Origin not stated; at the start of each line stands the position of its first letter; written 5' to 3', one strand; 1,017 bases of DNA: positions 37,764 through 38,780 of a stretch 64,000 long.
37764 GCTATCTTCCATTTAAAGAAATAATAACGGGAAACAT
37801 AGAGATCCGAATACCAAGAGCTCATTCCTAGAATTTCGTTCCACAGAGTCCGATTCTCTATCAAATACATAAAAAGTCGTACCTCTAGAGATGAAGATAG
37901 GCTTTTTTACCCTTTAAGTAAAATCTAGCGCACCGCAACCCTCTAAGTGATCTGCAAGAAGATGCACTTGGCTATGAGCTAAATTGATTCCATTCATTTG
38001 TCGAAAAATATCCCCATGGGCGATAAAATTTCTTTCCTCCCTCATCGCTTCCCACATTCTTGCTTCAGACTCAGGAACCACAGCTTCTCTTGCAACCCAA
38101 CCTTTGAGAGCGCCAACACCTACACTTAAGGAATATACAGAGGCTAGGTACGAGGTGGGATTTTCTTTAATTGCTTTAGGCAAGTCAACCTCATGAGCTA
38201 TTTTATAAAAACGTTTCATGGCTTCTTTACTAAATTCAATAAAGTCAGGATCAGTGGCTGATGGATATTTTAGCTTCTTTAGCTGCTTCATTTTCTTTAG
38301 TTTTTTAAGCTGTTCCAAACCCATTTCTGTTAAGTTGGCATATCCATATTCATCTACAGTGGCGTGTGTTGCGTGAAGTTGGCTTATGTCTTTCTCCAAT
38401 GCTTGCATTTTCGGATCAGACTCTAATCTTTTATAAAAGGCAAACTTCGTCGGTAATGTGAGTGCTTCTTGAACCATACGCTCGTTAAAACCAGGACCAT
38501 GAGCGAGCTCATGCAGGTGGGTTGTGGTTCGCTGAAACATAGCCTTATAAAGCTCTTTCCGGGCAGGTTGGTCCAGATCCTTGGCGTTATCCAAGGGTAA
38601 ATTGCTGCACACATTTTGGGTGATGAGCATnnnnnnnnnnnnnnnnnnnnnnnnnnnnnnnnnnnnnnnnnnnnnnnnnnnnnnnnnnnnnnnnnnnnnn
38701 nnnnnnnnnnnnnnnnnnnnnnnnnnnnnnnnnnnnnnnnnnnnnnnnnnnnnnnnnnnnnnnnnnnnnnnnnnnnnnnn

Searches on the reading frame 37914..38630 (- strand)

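Call 7: search_protein_families(library=pfam, proteins=[window:37914-38630:-], max_evalue=0.001)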
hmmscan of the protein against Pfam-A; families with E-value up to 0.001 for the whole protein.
window:37914-38630:- (238 aa): 0 families

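Call 38: search_protein_families(library=ncbifam, proteins=[window:37914-38630:-], max_evalue=0.01)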
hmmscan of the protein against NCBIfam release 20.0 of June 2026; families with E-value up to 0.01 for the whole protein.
window:37914-38630:- (238 aa): 0 families

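Call 79: search_protein_families(library=pfam, proteins=[window:37914-38630:-], max_evalue=1)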
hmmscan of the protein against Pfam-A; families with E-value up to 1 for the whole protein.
window:37914-38630:- (238 aa): 2 families
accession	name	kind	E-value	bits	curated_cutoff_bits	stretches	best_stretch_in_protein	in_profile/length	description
PF14278.11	TetR_C_8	-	0.034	14.7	26.1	1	102-182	5-85/103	Transcriptional regulator C-terminal region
PF01934.22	HepT-like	-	0.15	12.2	23.5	1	136-206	3-93/120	Ribonuclease HepT-like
